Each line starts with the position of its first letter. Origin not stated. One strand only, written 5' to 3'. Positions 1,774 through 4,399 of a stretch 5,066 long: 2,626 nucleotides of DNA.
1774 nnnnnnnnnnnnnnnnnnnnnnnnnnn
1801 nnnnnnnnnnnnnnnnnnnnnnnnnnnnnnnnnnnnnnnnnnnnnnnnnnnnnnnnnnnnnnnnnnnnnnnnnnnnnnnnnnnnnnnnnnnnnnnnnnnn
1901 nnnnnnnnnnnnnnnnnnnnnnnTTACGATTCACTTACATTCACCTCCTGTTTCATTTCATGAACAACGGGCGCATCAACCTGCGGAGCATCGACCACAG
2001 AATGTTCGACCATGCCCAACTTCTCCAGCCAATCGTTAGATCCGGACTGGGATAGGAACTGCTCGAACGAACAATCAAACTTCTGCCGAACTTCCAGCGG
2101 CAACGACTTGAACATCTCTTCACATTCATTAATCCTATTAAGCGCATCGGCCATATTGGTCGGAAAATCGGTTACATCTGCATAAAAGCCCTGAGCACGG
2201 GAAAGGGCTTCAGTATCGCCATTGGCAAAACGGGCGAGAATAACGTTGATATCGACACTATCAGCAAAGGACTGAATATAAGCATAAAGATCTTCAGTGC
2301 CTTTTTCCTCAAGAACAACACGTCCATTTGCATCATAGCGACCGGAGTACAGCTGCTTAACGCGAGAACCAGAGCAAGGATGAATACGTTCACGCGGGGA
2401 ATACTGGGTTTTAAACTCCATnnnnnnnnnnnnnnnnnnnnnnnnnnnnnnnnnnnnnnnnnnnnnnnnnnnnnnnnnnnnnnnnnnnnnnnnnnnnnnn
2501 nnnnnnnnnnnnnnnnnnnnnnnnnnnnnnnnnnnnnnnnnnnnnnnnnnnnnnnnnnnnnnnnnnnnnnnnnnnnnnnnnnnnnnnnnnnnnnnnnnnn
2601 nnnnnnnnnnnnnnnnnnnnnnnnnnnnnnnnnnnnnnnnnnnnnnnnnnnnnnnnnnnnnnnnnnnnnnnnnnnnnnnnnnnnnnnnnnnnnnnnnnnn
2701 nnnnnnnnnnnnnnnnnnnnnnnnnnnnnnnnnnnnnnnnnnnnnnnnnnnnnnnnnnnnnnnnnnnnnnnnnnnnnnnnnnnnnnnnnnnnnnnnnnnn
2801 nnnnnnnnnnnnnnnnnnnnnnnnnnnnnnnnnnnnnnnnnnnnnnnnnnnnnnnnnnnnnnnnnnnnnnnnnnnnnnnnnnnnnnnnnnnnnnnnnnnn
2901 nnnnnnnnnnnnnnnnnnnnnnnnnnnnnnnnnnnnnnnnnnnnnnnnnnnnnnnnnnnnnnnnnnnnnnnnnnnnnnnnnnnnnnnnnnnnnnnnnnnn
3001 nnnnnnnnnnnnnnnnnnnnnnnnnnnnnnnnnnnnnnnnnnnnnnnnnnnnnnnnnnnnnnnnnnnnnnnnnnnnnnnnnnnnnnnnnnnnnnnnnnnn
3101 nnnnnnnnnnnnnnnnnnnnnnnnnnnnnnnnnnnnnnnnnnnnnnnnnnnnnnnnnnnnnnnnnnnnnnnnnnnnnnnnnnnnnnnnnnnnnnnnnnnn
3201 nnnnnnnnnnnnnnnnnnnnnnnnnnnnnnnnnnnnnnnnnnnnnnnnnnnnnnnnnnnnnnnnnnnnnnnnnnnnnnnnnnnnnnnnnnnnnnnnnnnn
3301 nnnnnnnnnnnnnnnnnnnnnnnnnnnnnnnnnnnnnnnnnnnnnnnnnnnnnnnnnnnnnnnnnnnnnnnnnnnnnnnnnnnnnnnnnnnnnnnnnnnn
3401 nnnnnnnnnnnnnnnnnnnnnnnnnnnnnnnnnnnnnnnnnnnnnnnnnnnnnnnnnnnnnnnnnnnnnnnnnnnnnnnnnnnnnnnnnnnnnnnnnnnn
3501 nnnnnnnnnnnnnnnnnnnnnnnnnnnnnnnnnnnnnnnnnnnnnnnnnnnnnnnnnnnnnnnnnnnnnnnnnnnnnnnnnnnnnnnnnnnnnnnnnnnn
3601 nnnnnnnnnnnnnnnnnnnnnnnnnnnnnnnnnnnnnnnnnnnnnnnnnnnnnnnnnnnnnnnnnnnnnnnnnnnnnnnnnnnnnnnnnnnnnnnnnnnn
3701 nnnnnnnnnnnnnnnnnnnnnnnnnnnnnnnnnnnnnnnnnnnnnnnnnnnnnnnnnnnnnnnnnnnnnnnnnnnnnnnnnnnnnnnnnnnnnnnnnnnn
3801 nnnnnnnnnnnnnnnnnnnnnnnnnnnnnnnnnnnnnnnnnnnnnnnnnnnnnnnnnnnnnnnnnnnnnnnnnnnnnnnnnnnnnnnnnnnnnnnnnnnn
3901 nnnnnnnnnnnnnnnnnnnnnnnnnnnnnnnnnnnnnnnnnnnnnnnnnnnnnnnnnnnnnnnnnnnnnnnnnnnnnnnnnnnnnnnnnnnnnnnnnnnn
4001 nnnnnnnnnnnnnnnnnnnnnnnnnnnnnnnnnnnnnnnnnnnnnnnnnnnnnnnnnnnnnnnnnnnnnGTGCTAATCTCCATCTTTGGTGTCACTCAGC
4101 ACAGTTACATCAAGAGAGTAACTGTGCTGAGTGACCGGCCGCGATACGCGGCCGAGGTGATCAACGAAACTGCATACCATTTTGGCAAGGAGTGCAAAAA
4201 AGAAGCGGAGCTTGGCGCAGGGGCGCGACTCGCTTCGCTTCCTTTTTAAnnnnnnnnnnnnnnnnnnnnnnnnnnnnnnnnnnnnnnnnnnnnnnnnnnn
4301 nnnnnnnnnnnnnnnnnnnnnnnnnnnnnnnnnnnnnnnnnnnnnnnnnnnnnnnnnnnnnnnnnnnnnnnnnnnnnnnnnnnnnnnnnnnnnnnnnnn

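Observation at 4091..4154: Adjacent 18-bp perfect hairpin (loop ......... on the coding/viral strand) and GC-clamp hairpin: candidate replication origins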

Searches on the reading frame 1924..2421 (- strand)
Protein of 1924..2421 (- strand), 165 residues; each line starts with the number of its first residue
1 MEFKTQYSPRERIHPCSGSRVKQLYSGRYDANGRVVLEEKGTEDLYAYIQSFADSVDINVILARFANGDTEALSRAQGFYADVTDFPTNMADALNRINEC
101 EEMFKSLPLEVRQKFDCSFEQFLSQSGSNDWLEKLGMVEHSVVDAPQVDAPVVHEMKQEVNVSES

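Call 4: search_protein_families(library=pfam, proteins=[window:1924-2421:-], max_evalue=0.01)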
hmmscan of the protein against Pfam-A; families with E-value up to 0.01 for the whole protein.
window:1924-2421:- (165 aa): 1 family
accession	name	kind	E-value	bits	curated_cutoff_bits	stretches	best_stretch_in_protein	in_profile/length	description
PF09675.16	Chlamy_scaf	-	1.1e-38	132.8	25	1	28-143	2-114/134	Chlamydia-phage Chp2 scaffold (Chlamy_scaf)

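Call 5: search_protein_families(library=phrogs, proteins=[window:1924-2421:-], max_evalue=0.01)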
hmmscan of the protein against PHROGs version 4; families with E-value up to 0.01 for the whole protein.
window:1924-2421:- (165 aa): 3 families
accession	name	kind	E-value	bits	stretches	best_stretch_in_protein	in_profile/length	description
phrog_1642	-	head and packaging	4.8e-42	144.5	1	1-159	4-138/152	virion structural protein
phrog_24439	-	head and packaging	5.5e-10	40.3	1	81-137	7-63/82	virion structural protein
phrog_24309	-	head and packaging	7.4e-05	23.9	1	10-92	9-98/136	virion structural protein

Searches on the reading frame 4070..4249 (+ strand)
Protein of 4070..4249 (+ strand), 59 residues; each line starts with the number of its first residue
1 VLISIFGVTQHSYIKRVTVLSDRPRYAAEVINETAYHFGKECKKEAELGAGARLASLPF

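Call 4: search_protein_families(library=pfam, proteins=[window:4070-4249:+], max_evalue=0.01)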
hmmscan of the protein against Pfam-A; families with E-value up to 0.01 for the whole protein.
window:4070-4249:+ (59 aa): 0 families

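Call 5: search_protein_families(library=phrogs, proteins=[window:4070-4249:+], max_evalue=0.01)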
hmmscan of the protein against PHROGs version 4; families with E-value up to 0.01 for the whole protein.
window:4070-4249:+ (59 aa): 0 families
